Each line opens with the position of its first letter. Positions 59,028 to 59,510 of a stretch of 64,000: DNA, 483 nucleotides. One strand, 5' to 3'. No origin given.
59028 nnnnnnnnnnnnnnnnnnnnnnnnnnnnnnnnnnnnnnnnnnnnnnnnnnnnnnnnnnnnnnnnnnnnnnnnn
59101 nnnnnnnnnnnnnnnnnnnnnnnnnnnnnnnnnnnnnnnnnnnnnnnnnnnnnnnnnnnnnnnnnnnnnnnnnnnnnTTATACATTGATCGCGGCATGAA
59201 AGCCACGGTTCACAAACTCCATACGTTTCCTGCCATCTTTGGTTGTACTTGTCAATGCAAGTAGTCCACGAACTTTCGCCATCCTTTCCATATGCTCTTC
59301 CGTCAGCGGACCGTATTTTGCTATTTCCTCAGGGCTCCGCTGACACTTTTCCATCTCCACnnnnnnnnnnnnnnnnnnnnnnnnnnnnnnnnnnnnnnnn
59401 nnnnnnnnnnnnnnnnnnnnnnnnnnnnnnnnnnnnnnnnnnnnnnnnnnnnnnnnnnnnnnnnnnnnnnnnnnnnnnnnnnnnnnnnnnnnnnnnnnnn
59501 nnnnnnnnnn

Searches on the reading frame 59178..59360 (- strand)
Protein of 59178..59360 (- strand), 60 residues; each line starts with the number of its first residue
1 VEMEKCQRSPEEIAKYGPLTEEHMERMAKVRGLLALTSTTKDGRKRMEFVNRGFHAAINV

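Call 8: search_protein_families(library=pfam, max_evalue=10, proteins=[window:59178-59360:-])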
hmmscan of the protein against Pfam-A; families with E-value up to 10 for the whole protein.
window:59178-59360:- (60 aa): 0 families
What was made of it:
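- On TnpB (IS200/IS605, IS607): No Pfam hit for B or copy A (call 8).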
